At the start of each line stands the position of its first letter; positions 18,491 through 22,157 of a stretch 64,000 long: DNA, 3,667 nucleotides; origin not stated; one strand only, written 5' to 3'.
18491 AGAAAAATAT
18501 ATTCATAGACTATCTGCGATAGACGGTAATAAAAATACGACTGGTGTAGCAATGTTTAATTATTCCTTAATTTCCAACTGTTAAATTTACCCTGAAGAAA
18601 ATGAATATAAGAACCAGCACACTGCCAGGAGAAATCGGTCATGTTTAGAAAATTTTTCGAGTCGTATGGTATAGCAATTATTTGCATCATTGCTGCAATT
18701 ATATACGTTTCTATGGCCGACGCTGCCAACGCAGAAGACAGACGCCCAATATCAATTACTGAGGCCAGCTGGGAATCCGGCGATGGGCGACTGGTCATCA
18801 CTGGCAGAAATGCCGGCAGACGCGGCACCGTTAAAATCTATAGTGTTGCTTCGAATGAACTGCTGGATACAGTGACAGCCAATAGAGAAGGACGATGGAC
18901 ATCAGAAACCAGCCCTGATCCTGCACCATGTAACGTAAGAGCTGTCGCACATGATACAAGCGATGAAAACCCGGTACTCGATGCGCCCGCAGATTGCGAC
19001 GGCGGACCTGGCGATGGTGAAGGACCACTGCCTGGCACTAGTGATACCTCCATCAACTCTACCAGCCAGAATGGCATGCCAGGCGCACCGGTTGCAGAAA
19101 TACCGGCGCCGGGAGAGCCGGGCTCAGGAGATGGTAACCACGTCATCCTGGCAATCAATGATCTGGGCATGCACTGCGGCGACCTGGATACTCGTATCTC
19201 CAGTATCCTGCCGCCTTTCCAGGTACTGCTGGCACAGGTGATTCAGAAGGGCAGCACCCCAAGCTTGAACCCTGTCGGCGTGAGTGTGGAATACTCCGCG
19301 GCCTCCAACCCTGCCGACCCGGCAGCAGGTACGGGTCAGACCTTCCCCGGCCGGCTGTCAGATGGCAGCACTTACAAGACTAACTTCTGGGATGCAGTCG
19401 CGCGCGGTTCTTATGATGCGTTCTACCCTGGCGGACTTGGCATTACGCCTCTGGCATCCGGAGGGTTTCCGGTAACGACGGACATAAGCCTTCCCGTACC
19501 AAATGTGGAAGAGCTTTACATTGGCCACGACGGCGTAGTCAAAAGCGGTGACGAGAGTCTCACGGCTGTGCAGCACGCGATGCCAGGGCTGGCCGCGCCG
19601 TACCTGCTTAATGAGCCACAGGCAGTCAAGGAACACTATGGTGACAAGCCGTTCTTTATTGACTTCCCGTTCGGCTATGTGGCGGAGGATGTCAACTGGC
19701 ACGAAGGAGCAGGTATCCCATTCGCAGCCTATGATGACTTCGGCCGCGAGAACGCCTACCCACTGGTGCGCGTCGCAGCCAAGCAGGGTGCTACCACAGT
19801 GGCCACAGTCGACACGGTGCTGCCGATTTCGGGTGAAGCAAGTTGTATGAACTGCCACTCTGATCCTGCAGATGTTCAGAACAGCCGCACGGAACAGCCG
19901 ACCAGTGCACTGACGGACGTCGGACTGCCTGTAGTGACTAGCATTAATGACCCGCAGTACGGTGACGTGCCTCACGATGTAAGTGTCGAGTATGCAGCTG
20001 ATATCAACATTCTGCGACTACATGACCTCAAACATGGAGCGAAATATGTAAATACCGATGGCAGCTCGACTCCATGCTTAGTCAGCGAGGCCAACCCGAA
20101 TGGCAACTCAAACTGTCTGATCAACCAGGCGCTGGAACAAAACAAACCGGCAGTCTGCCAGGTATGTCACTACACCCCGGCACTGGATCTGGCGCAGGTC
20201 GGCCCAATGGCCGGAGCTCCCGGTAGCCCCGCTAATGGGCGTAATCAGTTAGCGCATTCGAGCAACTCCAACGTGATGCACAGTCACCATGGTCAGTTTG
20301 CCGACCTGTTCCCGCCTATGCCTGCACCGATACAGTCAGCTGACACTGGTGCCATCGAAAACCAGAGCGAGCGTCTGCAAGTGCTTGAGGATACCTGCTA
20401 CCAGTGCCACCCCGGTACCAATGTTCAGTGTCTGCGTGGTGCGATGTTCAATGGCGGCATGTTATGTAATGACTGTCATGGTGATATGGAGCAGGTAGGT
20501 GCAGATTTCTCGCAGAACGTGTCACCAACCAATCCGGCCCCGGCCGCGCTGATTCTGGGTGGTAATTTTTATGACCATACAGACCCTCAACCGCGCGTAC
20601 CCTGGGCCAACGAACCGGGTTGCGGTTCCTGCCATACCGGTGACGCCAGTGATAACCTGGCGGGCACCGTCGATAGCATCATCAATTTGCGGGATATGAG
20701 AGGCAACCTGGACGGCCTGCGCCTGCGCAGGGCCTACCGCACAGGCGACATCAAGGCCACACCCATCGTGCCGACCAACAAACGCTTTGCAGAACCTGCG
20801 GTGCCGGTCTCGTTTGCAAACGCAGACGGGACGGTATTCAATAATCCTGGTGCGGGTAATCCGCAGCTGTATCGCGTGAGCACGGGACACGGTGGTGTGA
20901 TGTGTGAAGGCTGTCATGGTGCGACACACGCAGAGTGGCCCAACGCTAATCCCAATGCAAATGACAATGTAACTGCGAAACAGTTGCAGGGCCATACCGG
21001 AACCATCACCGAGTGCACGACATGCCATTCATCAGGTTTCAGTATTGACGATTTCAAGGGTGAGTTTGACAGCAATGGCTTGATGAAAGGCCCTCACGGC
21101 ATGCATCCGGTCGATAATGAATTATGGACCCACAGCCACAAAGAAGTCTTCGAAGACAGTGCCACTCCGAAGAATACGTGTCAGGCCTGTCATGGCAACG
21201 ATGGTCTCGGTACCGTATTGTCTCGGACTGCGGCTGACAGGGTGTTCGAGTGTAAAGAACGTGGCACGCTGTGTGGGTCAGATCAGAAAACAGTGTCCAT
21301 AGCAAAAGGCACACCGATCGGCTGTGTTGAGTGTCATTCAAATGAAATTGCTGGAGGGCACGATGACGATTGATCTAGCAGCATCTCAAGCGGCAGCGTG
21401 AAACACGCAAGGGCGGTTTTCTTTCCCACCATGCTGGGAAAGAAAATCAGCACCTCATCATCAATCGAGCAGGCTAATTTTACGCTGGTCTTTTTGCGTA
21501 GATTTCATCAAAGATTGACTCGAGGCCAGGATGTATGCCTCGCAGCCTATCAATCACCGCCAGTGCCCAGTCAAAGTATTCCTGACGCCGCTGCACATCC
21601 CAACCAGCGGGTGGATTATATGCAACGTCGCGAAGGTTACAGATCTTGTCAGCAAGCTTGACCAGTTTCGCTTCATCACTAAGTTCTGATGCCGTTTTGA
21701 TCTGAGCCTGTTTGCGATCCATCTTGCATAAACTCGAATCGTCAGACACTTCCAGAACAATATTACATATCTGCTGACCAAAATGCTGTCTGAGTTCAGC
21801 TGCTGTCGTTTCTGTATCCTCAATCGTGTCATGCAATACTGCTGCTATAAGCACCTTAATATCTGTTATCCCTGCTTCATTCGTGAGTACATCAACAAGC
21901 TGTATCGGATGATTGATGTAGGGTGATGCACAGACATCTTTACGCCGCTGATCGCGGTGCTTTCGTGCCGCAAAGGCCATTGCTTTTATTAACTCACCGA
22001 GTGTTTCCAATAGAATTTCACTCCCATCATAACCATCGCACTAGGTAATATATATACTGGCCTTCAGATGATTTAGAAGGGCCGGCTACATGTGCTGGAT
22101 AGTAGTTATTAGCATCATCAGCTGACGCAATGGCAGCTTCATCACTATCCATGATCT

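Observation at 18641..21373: Orphan 910-aa secreted nonahaem c-type cytochrome with a haem-free ~400-aa N-terminal region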

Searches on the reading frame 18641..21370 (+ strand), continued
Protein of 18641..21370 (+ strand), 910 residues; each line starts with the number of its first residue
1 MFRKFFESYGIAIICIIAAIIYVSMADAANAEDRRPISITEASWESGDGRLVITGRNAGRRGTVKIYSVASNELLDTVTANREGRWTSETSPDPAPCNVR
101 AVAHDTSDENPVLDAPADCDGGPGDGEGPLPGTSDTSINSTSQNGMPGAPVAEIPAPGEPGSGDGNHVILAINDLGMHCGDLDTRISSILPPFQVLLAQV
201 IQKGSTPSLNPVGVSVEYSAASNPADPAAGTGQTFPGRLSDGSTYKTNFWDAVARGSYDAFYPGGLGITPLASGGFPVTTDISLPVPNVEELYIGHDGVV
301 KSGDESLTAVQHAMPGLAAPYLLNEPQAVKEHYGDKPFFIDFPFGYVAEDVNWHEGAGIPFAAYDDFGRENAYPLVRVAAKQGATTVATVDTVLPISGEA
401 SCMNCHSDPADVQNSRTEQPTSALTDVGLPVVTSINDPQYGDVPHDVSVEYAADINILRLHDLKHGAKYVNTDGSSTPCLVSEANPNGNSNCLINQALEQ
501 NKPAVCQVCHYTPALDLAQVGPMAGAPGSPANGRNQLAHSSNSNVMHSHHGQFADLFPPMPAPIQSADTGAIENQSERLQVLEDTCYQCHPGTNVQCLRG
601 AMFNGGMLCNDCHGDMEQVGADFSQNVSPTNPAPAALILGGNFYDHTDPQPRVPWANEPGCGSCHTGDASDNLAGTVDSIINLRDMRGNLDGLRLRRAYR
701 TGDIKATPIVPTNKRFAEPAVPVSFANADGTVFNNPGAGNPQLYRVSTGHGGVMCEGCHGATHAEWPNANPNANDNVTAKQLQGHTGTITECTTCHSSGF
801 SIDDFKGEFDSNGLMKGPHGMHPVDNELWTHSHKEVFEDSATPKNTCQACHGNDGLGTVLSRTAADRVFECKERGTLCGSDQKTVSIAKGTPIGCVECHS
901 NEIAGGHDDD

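Call 61: find_encoding_contigs(protein=P0122, flank=10000, max_places=1)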
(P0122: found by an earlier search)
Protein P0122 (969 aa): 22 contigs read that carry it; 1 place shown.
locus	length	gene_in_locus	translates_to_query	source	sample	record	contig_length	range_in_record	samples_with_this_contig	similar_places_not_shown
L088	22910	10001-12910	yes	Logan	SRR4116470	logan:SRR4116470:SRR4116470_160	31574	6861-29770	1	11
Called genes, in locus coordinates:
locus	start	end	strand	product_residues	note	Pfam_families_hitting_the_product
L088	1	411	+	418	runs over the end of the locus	-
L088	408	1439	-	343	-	PF03150:CCP_MauG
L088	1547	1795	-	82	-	-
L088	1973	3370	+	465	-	PF00324:AA_permease, PF13520:AA_permease_2, PF13906:AA_permease_C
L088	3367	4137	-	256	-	PF00753:Lactamase_B, PF16123:HAGH_C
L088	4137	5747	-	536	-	PF05192:MutS_III (weak), PF00488:MutS_V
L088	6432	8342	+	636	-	PF05090:HTTM (weak), PF04134:DCC1-like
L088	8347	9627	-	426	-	PF02646:RmuC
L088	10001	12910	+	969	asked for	PF18911:PKD_4, PF22352:K319L-like_PKD, PF14522:Cytochrome_C7 (faint), PF14537:Cytochrom_c3_2 (faint), PF22113:Mtrc-MtrF_II-IV_dom (faint)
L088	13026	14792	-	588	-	PF00990:GGDEF, PF00563:EAL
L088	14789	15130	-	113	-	-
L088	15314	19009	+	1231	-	PF27156:RP005_N, PF07992:Pyr_redox_2 (weak)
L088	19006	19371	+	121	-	PF04343:DUF488, PF22751:DUF488-N3a, PF22752:DUF488-N3i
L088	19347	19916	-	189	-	PF28549:NDPSase_N, PF00293:NUDIX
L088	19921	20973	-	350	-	PF01208:URO-D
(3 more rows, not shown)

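Call 82: predict_structure(alignment_id=A3)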
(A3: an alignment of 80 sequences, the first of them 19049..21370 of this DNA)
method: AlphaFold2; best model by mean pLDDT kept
length: 774 residues; sequences in the alignment: 80
mean_pLDDT: 91.6   pTM: 0.92
mean pLDDT of the five models: 91.6, 89.3, 88.0, 87.8, 84.6
residues with pLDDT >= 90: 597; 70-90: 142; 50-70: 29; < 50: 6
segments of 3 or more residues with pLDDT < 50: 772-774
pLDDT, mean of each block of 10 residues (from residue 1): 88 90 89 89 87 92 95 97 92 67 95 95 91 89 95 96 96 94 93 97 97 97 93 91 97 95 89 89 97 98 96 97 98 97 97 98 96 94 95 96 97 95 96 95 95 86 88 95 96 97 94 94 94 94 95 95 96 94 96 98 95 93 85 89 94 92 74 54 77 78 75 92 93 87 89 92 83 46
secondary structure, 60 per line:
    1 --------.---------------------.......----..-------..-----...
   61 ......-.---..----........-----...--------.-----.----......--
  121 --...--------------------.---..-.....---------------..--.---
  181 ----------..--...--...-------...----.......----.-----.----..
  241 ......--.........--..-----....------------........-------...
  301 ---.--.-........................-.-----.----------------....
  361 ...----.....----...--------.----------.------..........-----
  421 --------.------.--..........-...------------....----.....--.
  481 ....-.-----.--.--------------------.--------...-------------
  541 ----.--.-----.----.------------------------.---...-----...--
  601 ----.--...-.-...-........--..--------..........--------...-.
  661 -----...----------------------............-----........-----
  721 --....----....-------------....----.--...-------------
elements in order (helices of 4 or more, strands of 3 or more residues): E31-37 E58-66 E78-85 H113-118 H153-157 E195-197 E200-202 E210-212 E217-223 E239-246 E249-257 H267-270 H283-290 H309-332 H357-363 H406-415 H439-448 H465-468 H473-477 H480-484 E588-590 E596-598 H619-623 H638-647 H691-702 H708-715 E731-734 E748-751

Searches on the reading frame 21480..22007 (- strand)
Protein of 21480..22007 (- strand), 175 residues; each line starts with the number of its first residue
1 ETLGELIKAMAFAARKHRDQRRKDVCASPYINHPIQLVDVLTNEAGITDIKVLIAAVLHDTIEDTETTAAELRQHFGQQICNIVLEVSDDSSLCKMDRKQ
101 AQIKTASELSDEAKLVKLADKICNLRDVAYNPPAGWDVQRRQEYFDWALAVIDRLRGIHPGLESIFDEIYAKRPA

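Call 77: search_protein_families(library=pfam, proteins=[window:21480-22007:-], max_evalue=0.001)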
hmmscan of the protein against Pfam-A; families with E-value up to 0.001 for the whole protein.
window:21480-22007:- (175 aa): 2 families
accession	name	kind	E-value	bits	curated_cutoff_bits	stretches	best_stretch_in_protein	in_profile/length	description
PF13328.12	HD_4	-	5.1e-17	62.5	27.2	1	9-136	1-135/156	HD domain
PF01966.28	HD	-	2.5e-06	28.2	22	1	32-124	3-115/116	HD domain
